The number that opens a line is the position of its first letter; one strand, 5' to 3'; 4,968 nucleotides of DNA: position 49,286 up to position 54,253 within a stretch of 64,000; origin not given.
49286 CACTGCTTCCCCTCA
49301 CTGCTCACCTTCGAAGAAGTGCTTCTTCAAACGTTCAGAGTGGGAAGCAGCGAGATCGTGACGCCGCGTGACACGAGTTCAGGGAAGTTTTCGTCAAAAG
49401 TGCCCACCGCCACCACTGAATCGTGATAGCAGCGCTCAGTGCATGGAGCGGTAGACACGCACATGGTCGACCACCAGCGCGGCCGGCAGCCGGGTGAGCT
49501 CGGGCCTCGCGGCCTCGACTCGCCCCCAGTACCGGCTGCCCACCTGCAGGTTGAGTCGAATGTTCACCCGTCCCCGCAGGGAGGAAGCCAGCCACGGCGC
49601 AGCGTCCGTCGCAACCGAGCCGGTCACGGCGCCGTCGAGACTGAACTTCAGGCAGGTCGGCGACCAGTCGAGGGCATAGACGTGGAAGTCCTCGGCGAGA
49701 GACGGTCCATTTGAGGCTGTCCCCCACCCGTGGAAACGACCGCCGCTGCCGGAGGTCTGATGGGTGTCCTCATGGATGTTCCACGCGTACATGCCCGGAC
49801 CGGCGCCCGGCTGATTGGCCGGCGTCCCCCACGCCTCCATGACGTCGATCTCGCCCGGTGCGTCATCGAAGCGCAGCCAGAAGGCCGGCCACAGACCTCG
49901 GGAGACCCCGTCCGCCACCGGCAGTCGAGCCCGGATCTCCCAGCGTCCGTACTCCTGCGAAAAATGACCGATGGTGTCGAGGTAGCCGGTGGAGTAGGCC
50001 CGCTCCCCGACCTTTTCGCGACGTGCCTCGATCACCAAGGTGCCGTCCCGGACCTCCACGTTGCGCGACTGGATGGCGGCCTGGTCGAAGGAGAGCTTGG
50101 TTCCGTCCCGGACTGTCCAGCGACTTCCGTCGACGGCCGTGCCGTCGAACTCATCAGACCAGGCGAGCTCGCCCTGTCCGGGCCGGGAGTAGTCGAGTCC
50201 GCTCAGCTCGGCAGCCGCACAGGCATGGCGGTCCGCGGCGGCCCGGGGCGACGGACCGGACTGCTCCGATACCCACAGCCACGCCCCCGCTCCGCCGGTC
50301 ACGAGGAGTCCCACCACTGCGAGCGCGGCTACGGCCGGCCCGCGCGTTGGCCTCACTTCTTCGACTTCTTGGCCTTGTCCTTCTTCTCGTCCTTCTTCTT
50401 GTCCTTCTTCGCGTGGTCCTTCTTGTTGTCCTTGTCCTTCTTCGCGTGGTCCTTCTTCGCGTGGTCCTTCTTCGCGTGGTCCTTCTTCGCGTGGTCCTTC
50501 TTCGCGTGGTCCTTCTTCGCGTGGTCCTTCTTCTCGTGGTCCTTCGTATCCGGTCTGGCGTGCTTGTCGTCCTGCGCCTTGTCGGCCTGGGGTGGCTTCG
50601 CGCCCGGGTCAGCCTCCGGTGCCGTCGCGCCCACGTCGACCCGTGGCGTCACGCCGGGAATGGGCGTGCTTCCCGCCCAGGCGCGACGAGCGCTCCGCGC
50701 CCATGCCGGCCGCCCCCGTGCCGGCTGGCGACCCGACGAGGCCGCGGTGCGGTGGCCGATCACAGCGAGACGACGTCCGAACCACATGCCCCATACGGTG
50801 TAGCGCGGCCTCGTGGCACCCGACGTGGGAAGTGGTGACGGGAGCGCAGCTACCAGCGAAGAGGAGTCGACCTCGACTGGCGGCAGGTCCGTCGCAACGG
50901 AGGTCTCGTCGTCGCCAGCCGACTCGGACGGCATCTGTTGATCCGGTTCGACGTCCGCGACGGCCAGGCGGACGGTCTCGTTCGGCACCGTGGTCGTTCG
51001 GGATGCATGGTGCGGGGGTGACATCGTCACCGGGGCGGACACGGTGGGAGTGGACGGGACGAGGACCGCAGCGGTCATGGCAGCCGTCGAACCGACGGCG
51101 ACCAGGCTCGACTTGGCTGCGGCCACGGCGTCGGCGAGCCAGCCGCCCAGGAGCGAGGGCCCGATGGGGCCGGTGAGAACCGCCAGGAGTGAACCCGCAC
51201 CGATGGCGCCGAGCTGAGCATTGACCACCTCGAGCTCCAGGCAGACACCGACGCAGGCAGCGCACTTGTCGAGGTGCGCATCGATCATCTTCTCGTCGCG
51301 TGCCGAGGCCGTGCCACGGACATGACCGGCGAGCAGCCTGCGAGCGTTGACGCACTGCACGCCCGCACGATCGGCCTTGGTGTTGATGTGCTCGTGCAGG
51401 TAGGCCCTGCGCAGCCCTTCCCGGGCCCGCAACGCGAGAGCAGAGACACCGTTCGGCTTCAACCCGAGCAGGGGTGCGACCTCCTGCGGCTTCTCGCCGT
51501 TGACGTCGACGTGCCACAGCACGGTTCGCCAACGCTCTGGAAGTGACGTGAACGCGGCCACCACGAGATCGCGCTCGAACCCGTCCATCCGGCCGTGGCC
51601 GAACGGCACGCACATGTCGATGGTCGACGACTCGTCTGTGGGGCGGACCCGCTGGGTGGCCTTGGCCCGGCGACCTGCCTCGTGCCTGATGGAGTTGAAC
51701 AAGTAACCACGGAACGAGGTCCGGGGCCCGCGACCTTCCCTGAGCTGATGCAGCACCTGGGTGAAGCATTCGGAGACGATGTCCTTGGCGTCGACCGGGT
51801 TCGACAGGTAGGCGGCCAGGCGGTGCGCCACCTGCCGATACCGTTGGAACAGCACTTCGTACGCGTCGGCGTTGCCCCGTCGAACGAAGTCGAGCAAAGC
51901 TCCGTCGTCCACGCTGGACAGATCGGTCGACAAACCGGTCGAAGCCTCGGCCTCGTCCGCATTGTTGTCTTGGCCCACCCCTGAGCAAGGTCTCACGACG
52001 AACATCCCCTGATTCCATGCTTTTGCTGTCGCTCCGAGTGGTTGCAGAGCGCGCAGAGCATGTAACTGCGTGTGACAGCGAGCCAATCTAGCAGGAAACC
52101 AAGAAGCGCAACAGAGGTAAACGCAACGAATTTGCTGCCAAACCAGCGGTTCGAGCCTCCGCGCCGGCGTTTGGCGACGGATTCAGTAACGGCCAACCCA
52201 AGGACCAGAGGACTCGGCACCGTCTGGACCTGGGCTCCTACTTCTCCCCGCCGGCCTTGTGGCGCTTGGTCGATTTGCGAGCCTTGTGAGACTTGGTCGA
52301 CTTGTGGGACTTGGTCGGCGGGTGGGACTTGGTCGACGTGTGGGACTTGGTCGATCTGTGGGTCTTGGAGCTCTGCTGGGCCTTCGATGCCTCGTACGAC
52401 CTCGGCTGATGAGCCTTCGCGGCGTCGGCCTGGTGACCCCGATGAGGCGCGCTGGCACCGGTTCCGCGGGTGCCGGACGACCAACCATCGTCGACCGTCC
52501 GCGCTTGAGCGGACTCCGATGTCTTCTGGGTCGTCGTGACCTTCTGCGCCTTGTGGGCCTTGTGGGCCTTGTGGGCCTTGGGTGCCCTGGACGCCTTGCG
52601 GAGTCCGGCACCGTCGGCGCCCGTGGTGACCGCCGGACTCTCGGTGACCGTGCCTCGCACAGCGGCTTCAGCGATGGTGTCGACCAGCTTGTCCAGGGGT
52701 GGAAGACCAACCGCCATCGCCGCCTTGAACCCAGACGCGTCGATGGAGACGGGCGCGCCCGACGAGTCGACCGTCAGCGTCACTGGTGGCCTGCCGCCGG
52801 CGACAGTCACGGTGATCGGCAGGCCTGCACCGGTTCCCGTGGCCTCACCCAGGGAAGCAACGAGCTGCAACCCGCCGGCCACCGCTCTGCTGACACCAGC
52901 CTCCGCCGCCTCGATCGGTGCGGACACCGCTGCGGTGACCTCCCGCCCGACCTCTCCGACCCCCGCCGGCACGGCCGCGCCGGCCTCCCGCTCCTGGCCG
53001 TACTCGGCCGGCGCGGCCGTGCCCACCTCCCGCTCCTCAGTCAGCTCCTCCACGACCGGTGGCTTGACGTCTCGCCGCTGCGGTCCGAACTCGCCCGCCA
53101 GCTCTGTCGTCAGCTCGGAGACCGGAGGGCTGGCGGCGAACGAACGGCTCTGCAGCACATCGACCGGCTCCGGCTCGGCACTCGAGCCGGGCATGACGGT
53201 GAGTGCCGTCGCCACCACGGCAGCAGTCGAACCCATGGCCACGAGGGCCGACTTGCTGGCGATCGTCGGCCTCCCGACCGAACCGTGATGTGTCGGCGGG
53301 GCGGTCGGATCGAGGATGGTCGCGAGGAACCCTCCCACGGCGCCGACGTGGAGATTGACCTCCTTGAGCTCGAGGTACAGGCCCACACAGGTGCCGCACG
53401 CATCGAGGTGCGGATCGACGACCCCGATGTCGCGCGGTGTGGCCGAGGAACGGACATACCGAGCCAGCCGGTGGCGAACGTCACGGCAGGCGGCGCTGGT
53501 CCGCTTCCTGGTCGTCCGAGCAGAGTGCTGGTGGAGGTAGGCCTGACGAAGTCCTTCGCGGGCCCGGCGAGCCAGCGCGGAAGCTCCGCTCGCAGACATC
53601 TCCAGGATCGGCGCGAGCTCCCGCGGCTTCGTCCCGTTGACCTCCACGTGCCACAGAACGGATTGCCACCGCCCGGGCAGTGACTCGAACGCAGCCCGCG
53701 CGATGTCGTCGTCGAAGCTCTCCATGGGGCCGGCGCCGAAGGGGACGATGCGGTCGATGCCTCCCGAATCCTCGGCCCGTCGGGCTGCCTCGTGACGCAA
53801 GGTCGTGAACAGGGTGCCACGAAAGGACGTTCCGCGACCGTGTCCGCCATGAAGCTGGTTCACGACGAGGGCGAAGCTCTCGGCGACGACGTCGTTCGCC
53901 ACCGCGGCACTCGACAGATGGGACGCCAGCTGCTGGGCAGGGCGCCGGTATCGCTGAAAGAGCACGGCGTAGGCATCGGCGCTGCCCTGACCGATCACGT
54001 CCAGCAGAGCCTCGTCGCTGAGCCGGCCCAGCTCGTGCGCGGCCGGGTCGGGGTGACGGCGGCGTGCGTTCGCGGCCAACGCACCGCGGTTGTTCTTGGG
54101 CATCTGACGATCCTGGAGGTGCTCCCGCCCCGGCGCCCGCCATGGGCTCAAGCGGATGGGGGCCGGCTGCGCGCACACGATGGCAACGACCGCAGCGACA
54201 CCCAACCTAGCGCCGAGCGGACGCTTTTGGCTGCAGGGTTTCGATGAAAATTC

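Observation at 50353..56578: Three paralogous single-chain sigma(ECF-type)/ZAS anti-sigma fusions embedded in one glycopolymer locus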

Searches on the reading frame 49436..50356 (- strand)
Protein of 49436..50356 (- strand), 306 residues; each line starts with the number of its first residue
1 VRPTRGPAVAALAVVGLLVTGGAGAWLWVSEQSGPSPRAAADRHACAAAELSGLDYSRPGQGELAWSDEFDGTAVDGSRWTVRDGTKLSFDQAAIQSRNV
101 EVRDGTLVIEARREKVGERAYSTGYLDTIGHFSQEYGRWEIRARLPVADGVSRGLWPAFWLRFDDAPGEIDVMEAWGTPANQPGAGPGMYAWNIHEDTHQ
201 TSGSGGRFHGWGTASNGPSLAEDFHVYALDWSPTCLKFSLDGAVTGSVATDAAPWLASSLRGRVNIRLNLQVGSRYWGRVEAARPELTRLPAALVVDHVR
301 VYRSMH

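Call 10: search_protein_families(library=pfam, proteins=[window:49436-50356:-], max_evalue=0.01)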
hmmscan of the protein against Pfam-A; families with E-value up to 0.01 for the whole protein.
window:49436-50356:- (306 aa): 2 families
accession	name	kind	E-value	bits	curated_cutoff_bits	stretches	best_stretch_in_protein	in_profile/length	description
PF00722.28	Glyco_hydro_16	-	6.6e-14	52.2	22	1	96-249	10-136/175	Glycosyl hydrolases family 16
PF03935.22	SKN1_KRE6_Sbg1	-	3.5e-06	26.2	30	1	98-161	159-221/501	Beta-glucan synthesis-associated protein SKN1/KRE6/Sbg1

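Call 89: search_solved_structures(query=window:49436-50356:-, max_evalue=0.001)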
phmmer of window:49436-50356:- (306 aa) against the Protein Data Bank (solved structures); distinct sequences matched with E-value up to 0.001: 36.
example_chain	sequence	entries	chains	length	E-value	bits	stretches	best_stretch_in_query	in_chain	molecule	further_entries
8xph_A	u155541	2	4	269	2.2e-24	89.8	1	59-302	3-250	Laminarinase PtLam | Laminarinase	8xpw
8xpk_A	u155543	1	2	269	5e-24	88.7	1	59-302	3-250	Laminarinase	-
3iln_A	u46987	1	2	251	1.2e-21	80.8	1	62-304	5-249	Laminarinase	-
3azx_A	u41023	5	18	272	7.1e-19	71.7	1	62-305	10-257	Laminarinase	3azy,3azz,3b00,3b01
2vy0_A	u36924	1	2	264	1.1e-18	71.1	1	61-303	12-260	ENDO-BETA-1,3-GLUCANASE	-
4dfs_A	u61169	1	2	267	3.2e-18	69.6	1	61-304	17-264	Glycoside hydrolase, family 16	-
3atg_A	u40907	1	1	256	1.8e-17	67.1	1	61-303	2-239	GLUCANASE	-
6jh5_A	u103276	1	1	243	8.5e-17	64.9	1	64-304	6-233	LamCAT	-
9vmv_A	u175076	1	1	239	1.1e-16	64.6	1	61-303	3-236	Beta-1,3-glucanase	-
9voq_A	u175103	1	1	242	1.1e-16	64.5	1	61-303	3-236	Beta-1,3-glucanase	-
4crq_A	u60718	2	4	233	1.4e-16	64.2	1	64-303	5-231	ENDO-1,3-BETA-GLUCANASE, FAMILY GH16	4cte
9voo_A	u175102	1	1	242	1.7e-16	63.9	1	61-303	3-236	Hydrolase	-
6jhj_A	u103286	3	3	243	5.8e-16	62.2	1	64-304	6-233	LamCAT | laminarinase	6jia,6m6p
6t2n_AAA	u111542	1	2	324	5e-15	59.1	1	57-304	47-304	Glycoside hydrolase family 16 protein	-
2hyk_A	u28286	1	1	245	3.7e-14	56.2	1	63-303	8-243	Beta-1,3-glucanase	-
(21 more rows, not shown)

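Call 90: search_protein_families(library=ncbifam, proteins=[window:49436-50356:-], max_evalue=0.00001)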
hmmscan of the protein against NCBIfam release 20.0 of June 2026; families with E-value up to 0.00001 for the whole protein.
window:49436-50356:- (306 aa): 3 families
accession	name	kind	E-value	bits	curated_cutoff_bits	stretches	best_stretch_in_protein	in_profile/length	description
NF052454.1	BtaGlycanEglC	equivalog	6.2e-13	48.4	700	1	100-250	275-415/459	endo-1,3-1,4-beta-glycanase EglC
NF052392.1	BetGlycExoK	equivalog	2e-09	37.3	350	1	65-152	34-118/261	endo-1,3-1,4-beta-glycanase ExoK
NF041449.1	K_carrageenase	equivalog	2.9e-09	36.5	350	1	66-162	28-120/283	kappa-carrageenase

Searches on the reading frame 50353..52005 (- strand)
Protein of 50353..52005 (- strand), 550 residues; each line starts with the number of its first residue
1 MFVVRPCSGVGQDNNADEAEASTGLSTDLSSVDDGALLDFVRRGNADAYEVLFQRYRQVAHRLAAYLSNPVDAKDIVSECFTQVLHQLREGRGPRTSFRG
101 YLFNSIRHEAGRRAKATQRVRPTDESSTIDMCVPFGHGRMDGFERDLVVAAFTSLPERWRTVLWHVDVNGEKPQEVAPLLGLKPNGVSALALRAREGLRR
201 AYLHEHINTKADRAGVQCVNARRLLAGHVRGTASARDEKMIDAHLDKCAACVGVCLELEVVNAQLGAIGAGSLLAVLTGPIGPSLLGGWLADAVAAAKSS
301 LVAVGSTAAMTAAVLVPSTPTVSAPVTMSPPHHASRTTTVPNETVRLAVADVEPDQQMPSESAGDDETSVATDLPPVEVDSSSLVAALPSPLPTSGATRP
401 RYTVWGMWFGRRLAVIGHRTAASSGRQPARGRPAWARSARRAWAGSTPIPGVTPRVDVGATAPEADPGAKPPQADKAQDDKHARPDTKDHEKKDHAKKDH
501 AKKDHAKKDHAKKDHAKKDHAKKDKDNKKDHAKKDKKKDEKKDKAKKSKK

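Call 6: search_protein_families(library=pfam, proteins=[window:50353-52005:-], max_evalue=1)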
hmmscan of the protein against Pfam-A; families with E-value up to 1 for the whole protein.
window:50353-52005:- (550 aa): 4 families
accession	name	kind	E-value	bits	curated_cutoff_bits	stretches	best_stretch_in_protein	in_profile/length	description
PF04542.20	Sigma70_r2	-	4.5e-07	30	24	1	52-119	1-70/71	Sigma-70 region 2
PF13490.11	zf-HC2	-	2.3e-05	24.8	22.2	1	220-251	3-34/35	Putative zinc-finger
PF08281.18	Sigma70_r4_2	-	0.00012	22.1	25.7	1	148-196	4-52/54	Sigma-70, region 4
PF19265.4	DUF5908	-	0.8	11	27.7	0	69-90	30-51/55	Family of unknown function (DUF5908)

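Call 7: search_protein_families(library=ncbifam, proteins=[window:50353-52005:-], max_evalue=1)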
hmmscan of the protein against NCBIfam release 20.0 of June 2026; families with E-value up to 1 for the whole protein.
window:50353-52005:- (550 aa): 33 families (the best 25 are shown)
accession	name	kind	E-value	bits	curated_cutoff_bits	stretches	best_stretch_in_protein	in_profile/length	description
TIGR02937.1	sigma70-ECF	superfamily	1.3e-15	57.4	42.9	1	47-201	1-164/165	sigma-70 family RNA polymerase sigma factor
NF004113.0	PRK05602.1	equivalog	7.6e-12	45.3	208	1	16-207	14-206/211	RNA polymerase sigma factor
NF008888.0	PRK11922.1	equivalog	4.5e-11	42.8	204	1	26-209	9-202/231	RNA polymerase sigma factor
TIGR02985.1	Sig70_bacteroi1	subfamily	4.6e-11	43.2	126.4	1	48-200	2-160/162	RNA polymerase sigma-70 factor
NF010500.0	PRK13919.1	subfamily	7.2e-11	42.6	226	1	29-199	5-180/186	putative RNA polymerase sigma E protein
NF009171.0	PRK12518.1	equivalog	7.9e-09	35.6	208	1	30-203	10-185/191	RNA polymerase sigma factor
NF058625.1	sigma_PG0214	equivalog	1.1e-08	35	130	1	49-206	6-165/170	GFO_1088 family ECF-type sigma factor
NF009172.0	PRK12519.1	subfamily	5e-08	32.7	222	1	24-189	6-176/194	RNA polymerase sigma factor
NF007225.0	PRK09643.1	equivalog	2e-07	30.9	190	1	31-212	11-190/204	RNA polymerase sigma factor SigM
NF009166.1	PRK12513.1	equivalog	2e-07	30.9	206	1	30-200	5-184/193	RNA polymerase sigma factor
TIGR02939.1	RpoE_Sigma70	equivalog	4.9e-07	30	236.15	1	34-197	7-181/190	RNA polymerase sigma factor RpoE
TIGR02952.1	Sig70_famx2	equivalog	5.1e-06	26.5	206.45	1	38-104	2-69/170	ECF subfamily RNA polymerase sigma factor, BldN family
NF007222.0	PRK09640.1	equivalog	8.5e-06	25.4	194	1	47-119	26-98/188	RNA polymerase sigma factor SigX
TIGR02947.1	SigH_actino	hypoth_equivalog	1.3e-05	24.9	251.55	2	42-106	11-70/193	RNA polymerase sigma-70 factor, TIGR02947 family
NF009170.0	PRK12517.1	subfamily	1.6e-05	24.4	197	1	47-203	23-177/188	RNA polymerase sigma factor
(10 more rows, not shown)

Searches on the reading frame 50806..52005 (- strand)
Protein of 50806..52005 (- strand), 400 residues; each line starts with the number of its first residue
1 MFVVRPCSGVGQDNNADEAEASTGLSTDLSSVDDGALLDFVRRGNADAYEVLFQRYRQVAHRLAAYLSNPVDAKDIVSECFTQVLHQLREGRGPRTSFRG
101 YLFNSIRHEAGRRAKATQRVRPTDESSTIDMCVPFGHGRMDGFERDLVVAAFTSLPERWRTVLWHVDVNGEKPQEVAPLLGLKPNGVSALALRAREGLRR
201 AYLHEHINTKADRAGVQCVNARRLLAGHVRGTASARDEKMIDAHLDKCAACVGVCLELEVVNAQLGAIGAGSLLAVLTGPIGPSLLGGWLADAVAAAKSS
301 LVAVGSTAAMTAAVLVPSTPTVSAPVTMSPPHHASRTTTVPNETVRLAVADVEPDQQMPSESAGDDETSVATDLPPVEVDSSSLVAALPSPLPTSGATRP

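Call 94: predict_structure(alignment_id=A9)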
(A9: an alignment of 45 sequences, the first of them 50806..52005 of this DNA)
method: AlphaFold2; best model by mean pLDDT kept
length: 400 residues; sequences in the alignment: 45
mean_pLDDT: 70.6   pTM: 0.37
mean pLDDT of the five models: 70.6, 70.1, 69.7, 68.5, 65.2
residues with pLDDT >= 90: 162; 70-90: 48; 50-70: 65; < 50: 125
segments of 3 or more residues with pLDDT < 50: 21-25, 125-128, 130-132, 284-330, 332-339, 341-351, 353-372, 380-383
pLDDT, mean of each block of 10 residues (from residue 1): 55 50 63 95 94 96 93 96 94 89 96 79 50 53 80 93 94 96 95 91 77 73 93 95 93 93 75 54 43 37 36 39 42 43 40 45 43 50 48 52
secondary structure, 60 per line:
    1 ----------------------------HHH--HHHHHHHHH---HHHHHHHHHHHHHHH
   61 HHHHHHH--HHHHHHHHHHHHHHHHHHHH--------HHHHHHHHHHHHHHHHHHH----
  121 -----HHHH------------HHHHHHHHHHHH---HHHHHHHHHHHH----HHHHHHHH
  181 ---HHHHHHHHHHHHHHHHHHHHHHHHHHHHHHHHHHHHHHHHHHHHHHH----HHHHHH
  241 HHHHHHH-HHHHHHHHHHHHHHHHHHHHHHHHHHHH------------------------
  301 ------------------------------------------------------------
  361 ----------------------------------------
elements in order: H34-42 H46-67 H70-89 H98-116 H126-129 H142-153 H157-168 H173-180 H184-230 H235-247 H249-276

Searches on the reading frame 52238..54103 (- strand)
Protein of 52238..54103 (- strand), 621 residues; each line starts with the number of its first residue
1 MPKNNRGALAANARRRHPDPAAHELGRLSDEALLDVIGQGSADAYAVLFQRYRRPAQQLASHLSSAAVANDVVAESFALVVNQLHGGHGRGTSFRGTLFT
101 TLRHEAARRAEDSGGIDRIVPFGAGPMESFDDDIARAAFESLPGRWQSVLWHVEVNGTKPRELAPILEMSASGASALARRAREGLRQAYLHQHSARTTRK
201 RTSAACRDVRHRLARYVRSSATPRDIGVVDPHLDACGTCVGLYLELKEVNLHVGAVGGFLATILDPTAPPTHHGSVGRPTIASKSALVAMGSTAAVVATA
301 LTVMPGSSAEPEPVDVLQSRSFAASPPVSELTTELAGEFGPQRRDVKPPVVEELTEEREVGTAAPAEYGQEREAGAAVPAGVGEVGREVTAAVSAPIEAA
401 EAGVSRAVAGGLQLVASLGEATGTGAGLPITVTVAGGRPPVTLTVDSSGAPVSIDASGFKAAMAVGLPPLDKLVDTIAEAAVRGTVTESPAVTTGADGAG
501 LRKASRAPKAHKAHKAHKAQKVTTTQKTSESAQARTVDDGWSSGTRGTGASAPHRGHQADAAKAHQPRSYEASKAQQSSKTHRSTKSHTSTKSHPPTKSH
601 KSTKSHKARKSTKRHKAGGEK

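Call 6: search_protein_families(library=pfam, proteins=[window:52238-54103:-], max_evalue=1)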
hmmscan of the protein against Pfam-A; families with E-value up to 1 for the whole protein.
window:52238-54103:- (621 aa): 5 families
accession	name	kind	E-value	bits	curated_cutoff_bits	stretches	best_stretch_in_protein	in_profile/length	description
PF13490.11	zf-HC2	-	0.0035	17.8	22.2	1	206-239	1-34/35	Putative zinc-finger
PF04542.20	Sigma70_r2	-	0.0096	16.1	24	1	48-110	1-65/71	Sigma-70 region 2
PF05403.16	Plasmodium_HRP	-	0.07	13.4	45.8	1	497-616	65-179/218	Plasmodium histidine-rich protein (HRPII/III)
PF08281.18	Sigma70_r4_2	-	0.17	12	25.7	1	135-183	4-52/54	Sigma-70, region 4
PF06568.16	DUF1127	-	0.7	10.1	23.3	1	10-36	6-29/37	Domain of unknown function (DUF1127)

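Call 7: search_protein_families(library=ncbifam, proteins=[window:52238-54103:-], max_evalue=1)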
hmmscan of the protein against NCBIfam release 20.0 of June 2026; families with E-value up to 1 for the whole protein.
window:52238-54103:- (621 aa): 17 families
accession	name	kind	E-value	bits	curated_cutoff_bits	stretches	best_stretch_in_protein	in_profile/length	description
NF004113.0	PRK05602.1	equivalog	4.8e-06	26.3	208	1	16-193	18-205/211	RNA polymerase sigma factor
NF010500.0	PRK13919.1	subfamily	5.7e-06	26.6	226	1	25-106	5-87/186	putative RNA polymerase sigma E protein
NF006089.0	PRK08241.1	subfamily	2.2e-05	23.7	240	1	137-218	152-228/343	RNA polymerase subunit sigma-70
TIGR02937.1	sigma70-ECF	superfamily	5.3e-05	22.9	42.9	1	133-188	109-164/165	sigma-70 family RNA polymerase sigma factor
NF009166.1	PRK12513.1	equivalog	0.00022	21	206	1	27-102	6-81/193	RNA polymerase sigma factor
TIGR02960.1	SigX5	hypoth_equivalog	0.0005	19.3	264.75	1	137-218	138-215/322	RNA polymerase sigma-70 factor, TIGR02960 family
NF009176.0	PRK12524.1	equivalog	0.015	15.1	264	1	22-188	5-183/196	RNA polymerase sigma factor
TIGR02959.1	SigZ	equivalog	0.021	14.7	168.65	1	136-189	95-148/170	RNA polymerase sigma factor SigZ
NF058625.1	sigma_PG0214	equivalog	0.022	14.5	130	1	136-195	108-167/170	GFO_1088 family ECF-type sigma factor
NF009168.0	PRK12515.1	subfamily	0.031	13.7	236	1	29-91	8-71/189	RNA polymerase sigma factor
NF040677.1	wall_bind_EntC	exception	0.045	12.5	770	1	478-612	169-301/422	cell wall-binding protein EntC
NF007215.0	PRK09637.1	equivalog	0.047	13.7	212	1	138-188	103-153/181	RNA polymerase sigma factor SigZ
TIGR02985.1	Sig70_bacteroi1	subfamily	0.05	13.8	126.4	0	44-106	2-64/162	RNA polymerase sigma-70 factor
NF009171.0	PRK12518.1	equivalog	0.053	13.3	208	1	27-84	11-68/191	RNA polymerase sigma factor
TIGR03988.1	antisig_RsrA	equivalog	0.057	13.5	62.5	1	206-243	2-39/77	mycothiol system anti-sigma-R factor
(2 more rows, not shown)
